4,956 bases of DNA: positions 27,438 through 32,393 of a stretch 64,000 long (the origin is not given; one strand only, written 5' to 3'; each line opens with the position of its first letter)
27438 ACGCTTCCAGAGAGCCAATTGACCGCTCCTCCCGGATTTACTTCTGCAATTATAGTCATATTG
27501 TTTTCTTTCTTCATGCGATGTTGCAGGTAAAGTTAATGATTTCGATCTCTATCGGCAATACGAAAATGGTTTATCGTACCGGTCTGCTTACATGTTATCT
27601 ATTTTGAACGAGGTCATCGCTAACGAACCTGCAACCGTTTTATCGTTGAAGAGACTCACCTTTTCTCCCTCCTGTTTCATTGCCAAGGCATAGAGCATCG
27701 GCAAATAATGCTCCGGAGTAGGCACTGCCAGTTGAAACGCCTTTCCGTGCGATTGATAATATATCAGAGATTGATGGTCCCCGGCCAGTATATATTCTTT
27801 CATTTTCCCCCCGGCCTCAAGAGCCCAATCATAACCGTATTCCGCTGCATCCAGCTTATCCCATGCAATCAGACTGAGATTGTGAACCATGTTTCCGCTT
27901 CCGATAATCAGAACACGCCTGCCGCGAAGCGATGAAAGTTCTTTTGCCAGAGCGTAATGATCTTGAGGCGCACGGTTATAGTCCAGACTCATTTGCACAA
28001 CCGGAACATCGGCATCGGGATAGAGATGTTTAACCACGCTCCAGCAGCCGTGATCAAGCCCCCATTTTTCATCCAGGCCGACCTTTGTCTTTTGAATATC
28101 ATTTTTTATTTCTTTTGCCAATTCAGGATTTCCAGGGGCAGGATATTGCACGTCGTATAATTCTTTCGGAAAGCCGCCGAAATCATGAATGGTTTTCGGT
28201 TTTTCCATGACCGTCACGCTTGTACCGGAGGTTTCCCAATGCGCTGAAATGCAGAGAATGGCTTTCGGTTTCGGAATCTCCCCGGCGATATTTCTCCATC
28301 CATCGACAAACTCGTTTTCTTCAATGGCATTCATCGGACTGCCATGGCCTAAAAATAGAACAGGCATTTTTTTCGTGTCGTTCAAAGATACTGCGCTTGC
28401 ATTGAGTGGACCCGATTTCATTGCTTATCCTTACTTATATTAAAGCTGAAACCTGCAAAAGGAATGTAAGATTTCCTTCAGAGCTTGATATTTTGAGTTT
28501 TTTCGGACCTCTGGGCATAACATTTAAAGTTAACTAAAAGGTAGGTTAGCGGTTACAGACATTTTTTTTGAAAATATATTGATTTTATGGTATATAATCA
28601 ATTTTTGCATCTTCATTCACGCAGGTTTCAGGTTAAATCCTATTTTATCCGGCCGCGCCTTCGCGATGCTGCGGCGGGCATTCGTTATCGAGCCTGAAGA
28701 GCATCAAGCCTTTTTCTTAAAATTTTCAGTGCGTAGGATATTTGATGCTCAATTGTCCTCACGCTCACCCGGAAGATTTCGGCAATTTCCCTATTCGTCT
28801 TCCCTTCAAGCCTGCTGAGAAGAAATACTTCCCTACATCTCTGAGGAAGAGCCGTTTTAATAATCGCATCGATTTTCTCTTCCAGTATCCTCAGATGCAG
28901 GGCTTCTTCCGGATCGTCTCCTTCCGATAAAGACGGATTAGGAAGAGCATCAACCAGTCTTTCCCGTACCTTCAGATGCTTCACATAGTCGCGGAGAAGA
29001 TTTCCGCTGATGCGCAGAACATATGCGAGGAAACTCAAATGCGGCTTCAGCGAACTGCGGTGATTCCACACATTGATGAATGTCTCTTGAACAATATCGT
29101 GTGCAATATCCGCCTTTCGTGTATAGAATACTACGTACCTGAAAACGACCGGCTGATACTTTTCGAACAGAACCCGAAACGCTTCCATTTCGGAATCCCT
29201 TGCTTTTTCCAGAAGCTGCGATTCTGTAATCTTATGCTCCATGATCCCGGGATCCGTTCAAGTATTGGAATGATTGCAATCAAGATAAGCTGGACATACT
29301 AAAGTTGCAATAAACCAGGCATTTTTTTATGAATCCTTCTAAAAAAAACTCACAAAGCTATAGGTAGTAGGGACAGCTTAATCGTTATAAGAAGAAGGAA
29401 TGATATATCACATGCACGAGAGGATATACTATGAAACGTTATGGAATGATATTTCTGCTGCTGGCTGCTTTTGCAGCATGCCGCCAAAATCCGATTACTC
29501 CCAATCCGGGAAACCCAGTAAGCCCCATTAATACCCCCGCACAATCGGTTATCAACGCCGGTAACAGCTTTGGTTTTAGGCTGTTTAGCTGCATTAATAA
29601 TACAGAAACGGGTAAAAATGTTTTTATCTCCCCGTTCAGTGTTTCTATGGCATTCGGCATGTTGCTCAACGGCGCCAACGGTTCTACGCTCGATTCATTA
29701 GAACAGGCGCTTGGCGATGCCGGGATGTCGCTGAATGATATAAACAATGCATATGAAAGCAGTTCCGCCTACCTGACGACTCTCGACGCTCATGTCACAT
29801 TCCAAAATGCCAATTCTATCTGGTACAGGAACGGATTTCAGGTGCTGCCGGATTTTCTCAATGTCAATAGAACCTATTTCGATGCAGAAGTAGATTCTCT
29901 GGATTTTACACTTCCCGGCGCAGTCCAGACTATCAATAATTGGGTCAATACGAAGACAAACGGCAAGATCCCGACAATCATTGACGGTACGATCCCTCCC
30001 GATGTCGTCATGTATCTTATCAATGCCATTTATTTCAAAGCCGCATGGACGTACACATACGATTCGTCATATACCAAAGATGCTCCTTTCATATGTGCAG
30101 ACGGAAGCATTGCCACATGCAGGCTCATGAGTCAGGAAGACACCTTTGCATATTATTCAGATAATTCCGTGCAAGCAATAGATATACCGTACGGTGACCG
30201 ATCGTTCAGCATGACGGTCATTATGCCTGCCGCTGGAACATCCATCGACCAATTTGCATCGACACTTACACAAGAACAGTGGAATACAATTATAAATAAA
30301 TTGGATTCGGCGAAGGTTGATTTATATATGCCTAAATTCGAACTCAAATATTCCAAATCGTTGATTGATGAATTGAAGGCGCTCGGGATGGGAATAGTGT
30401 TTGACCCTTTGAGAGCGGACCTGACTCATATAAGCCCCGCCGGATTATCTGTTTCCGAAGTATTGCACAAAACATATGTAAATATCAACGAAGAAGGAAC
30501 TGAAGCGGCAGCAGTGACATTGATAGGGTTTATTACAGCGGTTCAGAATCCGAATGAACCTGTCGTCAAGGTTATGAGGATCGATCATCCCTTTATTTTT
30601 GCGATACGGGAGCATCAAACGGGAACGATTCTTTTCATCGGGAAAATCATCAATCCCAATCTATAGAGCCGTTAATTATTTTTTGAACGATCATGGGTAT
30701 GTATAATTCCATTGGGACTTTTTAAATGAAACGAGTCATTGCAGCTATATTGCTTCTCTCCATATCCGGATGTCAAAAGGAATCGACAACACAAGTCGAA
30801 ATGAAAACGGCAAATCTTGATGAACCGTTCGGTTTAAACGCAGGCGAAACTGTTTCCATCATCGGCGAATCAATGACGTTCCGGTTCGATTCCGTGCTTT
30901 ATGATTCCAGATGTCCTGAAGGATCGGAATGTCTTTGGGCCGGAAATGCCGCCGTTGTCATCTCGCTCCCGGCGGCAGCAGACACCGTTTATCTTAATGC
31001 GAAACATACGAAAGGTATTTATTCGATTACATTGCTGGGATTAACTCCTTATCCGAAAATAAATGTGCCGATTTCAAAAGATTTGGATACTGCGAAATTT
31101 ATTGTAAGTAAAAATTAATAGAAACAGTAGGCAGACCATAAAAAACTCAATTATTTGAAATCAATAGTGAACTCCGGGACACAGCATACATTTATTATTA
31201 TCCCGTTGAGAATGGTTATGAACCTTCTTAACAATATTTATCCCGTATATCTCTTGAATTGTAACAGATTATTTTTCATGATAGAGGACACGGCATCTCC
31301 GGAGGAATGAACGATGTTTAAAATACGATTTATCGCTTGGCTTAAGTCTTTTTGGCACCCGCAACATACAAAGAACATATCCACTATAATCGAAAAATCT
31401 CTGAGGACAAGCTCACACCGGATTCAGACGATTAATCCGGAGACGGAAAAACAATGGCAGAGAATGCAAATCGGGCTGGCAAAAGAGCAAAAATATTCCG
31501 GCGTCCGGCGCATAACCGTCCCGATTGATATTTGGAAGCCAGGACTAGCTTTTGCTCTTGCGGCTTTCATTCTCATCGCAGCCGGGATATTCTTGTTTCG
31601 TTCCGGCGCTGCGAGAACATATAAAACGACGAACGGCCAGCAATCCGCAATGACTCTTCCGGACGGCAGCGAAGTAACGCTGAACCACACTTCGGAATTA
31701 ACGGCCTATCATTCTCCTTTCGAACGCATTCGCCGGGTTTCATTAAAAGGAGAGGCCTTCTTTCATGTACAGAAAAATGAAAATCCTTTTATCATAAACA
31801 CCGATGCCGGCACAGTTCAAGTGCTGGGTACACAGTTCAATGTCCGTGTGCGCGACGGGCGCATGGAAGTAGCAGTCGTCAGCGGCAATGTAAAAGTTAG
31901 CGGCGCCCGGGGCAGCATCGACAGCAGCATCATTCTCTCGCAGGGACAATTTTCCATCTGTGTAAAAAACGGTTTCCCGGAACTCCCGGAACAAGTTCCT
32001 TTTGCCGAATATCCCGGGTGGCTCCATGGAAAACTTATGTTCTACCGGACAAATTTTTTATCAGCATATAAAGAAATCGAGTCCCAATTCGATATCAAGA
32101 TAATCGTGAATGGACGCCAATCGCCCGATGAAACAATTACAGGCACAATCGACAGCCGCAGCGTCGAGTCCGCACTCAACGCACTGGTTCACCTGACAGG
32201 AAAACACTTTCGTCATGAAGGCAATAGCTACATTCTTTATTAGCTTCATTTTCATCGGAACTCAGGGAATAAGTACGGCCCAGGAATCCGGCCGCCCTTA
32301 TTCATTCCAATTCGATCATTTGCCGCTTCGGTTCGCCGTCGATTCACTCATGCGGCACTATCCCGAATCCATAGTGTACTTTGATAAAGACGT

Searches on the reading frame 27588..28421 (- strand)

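Call 26: search_protein_families(library=pfam, proteins=[window:27588-28421:-], max_evalue=0.0001)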
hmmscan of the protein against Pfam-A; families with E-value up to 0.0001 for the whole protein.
window:27588-28421:- (277 aa): 1 family
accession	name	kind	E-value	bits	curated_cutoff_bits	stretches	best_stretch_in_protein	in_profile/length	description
PF02900.23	LigB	-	1e-23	84.2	26.3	1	38-251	27-246/269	Catalytic LigB subunit of aromatic ring-opening dioxygenase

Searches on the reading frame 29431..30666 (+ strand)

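Call 26: search_protein_families(library=pfam, proteins=[window:29431-30666:+], max_evalue=0.0001)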
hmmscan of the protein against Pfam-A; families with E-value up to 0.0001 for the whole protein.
window:29431-30666:+ (411 aa): 1 family
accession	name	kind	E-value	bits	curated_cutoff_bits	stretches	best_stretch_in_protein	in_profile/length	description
PF00079.25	Serpin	-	1.1e-107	360.9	27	1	43-409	2-370/370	Serpin (serine protease inhibitor)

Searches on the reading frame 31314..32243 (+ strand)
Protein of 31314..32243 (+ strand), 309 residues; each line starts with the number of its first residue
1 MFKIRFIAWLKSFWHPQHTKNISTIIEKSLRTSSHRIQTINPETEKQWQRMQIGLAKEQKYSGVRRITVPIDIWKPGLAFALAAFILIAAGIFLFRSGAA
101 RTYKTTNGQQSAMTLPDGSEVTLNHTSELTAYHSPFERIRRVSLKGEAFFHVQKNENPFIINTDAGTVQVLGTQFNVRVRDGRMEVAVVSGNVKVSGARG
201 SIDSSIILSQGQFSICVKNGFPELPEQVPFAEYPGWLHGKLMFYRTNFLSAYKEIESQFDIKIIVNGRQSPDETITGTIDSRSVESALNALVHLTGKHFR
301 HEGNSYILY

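Call 26: search_protein_families(library=pfam, proteins=[window:31314-32243:+], max_evalue=0.0001)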
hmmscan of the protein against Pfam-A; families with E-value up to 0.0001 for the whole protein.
window:31314-32243:+ (309 aa): 2 families
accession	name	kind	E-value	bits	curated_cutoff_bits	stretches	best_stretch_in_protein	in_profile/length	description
PF04773.18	FecR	-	3.5e-21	75.9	24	1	102-194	2-97/97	FecR protein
PF16344.10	FecR_C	-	4.3e-08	33.5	24.4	1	240-307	1-69/70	FecR, C-terminal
